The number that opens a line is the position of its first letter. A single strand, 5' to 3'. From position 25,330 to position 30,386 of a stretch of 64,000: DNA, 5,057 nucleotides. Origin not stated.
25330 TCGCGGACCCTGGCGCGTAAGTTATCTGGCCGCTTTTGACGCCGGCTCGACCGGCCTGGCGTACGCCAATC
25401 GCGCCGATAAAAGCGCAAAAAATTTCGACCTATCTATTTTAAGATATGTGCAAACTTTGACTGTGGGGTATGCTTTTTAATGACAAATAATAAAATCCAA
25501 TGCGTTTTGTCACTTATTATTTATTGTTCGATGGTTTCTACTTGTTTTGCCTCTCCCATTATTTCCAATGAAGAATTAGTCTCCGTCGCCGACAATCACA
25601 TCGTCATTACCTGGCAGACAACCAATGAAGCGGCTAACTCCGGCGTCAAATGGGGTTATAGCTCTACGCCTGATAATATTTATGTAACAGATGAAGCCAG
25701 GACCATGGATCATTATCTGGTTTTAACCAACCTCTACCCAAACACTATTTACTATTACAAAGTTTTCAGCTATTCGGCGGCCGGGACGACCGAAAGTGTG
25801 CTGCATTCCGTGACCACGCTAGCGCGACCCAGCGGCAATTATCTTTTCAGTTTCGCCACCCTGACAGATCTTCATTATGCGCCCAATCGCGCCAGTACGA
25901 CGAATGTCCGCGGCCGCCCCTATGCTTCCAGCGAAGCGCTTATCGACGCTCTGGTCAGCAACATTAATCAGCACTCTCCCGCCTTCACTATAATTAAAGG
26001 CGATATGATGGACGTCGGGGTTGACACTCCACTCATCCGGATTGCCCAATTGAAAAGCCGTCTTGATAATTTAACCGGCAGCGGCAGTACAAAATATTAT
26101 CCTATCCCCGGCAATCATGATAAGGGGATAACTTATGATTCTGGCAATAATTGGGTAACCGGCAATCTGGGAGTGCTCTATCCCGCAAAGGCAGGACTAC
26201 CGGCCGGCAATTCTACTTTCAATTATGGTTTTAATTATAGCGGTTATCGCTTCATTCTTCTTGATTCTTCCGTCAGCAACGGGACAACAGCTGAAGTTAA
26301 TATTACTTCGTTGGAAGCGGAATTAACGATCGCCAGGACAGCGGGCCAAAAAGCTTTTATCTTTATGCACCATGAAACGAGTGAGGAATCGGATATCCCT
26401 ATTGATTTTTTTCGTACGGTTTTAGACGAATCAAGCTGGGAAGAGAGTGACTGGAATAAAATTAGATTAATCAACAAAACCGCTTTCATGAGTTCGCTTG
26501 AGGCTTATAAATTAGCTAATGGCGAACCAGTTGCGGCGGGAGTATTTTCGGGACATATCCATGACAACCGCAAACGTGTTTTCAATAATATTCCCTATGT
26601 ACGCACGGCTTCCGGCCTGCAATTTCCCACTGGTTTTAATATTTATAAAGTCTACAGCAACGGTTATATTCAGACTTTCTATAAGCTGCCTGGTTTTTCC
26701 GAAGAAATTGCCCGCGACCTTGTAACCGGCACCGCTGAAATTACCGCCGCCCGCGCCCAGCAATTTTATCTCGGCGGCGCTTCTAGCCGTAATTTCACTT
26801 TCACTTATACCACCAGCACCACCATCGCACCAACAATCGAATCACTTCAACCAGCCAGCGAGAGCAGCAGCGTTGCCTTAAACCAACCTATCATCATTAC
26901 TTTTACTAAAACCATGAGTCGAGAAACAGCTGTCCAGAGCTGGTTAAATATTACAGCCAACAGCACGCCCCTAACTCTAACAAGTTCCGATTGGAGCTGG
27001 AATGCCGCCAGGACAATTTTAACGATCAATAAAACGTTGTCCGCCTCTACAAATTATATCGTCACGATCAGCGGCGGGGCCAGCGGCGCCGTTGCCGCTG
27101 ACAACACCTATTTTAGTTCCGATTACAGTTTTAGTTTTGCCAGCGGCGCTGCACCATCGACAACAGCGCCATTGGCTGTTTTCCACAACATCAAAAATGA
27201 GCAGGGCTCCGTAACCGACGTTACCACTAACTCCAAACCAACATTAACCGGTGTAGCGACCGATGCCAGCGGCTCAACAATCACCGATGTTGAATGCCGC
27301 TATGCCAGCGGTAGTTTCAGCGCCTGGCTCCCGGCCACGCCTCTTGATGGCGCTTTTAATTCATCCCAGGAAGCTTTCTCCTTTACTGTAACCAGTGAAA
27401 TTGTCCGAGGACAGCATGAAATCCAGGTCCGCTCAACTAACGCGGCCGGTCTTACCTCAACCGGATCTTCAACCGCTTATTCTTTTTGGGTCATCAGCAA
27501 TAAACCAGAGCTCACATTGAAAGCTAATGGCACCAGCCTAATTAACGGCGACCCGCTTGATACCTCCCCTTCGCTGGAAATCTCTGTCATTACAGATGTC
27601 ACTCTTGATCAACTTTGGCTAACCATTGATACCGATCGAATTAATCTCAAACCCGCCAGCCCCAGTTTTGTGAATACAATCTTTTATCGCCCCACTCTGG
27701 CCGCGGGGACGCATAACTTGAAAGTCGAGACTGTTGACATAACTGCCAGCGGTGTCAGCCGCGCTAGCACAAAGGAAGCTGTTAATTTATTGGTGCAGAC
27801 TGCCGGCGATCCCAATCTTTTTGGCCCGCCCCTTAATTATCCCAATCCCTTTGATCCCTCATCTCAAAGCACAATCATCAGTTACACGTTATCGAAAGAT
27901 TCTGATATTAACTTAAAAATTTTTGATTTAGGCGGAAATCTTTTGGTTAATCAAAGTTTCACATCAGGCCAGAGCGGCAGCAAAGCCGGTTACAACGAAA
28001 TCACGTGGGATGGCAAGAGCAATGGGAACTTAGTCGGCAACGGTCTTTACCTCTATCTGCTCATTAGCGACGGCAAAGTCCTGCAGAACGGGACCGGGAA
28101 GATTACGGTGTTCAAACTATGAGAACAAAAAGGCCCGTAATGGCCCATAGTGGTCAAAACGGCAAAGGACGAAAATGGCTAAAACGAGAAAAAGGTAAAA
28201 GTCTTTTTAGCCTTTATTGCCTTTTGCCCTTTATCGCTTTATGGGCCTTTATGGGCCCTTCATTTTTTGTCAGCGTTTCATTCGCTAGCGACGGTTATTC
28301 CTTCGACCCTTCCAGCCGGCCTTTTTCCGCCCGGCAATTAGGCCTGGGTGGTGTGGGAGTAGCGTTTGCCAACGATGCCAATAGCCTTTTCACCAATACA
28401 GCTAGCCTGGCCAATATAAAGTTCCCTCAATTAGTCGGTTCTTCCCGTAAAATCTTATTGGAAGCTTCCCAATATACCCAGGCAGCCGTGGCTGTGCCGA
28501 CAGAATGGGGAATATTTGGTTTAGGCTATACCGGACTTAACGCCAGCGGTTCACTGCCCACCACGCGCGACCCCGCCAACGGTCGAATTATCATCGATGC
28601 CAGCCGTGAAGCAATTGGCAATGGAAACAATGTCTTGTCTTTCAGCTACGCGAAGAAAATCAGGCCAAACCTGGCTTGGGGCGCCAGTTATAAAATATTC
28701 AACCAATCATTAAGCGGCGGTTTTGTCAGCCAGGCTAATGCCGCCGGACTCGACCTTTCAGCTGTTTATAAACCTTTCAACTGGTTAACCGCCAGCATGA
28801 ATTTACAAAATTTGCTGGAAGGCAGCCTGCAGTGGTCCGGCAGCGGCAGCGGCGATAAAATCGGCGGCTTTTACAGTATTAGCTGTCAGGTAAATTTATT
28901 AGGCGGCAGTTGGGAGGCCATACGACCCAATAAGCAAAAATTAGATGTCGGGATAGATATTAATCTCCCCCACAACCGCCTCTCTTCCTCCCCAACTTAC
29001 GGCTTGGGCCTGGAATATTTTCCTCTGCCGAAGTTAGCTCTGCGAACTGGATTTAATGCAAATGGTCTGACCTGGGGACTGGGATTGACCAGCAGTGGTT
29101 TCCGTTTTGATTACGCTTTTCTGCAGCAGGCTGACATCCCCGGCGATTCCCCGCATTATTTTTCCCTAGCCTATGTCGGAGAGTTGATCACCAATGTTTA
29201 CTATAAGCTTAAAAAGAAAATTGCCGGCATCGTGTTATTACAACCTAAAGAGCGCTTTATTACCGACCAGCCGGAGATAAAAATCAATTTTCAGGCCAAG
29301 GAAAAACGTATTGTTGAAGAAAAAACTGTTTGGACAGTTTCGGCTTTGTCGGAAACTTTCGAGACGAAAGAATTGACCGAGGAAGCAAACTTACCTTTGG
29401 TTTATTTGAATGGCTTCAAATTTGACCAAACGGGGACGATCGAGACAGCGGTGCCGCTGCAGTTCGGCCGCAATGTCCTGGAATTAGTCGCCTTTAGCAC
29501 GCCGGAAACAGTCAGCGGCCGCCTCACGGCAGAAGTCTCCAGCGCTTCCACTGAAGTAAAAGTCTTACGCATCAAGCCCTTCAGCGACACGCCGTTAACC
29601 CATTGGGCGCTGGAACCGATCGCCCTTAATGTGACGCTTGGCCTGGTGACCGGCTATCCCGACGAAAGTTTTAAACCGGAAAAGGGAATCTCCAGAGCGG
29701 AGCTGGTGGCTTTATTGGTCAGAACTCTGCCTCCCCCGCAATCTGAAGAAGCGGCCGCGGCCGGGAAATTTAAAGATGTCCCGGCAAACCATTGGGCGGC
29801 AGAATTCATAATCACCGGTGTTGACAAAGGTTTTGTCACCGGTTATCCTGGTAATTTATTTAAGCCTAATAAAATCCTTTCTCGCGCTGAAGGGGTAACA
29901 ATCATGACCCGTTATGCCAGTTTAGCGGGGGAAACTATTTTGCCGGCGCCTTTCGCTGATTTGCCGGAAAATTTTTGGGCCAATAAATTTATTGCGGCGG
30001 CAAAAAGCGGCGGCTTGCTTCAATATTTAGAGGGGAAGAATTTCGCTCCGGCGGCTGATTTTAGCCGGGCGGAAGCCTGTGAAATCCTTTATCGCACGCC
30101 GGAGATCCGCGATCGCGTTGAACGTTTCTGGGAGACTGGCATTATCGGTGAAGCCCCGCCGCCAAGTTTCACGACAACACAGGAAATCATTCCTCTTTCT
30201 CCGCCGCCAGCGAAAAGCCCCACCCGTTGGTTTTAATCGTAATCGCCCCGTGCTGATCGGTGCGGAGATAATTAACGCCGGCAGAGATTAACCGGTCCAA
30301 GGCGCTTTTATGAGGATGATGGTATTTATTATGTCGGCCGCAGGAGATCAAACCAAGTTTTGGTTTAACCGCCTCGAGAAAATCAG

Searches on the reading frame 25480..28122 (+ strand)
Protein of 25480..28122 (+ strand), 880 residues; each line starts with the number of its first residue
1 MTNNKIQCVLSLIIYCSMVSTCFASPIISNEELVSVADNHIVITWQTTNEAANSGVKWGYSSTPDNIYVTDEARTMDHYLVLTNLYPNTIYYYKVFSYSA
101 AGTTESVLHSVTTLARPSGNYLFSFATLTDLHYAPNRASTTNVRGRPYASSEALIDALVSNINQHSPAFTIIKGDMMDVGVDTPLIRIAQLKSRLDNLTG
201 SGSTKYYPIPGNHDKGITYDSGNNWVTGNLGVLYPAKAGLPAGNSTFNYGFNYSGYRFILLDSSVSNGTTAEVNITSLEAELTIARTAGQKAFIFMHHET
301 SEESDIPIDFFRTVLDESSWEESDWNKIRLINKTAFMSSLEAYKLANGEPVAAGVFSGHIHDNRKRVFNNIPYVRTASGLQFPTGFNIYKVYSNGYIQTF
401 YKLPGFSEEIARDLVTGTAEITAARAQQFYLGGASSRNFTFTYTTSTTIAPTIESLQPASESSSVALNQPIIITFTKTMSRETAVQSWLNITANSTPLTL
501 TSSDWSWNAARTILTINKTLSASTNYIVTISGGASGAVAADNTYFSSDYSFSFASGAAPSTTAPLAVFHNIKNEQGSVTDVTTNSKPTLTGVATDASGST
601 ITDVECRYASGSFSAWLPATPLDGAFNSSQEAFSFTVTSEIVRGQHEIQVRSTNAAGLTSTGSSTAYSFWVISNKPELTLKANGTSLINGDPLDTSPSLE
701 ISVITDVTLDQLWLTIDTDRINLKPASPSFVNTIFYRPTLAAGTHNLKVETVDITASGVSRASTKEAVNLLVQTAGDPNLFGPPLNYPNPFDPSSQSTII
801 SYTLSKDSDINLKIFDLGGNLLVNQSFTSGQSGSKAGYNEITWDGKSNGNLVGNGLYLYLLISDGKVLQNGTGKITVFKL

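Call 26: search_protein_families(library=pfam, proteins=[window:25480-28122:+], max_evalue=0.00001)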
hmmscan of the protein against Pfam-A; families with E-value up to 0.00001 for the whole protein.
window:25480-28122:+ (880 aa): 3 families
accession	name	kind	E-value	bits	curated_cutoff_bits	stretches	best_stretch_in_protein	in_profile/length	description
PF13205.12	Big_5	-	8.7e-10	39.7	23.6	1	448-553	2-103/105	Bacterial Ig-like domain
PF16656.11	Pur_ac_phosph_N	-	3.5e-06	27.9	30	1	37-107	11-87/93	Purple acid Phosphatase, N-terminal domain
PF00149.33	Metallophos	-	3.8e-06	27.9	21.5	1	125-361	3-189/191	Calcineurin-like phosphoesterase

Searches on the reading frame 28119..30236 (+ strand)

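Call 26: search_protein_families(library=pfam, proteins=[window:28119-30236:+], max_evalue=0.00001)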
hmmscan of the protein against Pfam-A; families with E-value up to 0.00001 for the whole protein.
window:28119-30236:+ (705 aa): 1 family
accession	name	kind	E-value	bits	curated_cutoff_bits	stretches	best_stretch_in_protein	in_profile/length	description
PF00395.25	SLH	-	8.2e-27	93.4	20.8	2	550-591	1-42/44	S-layer homology domain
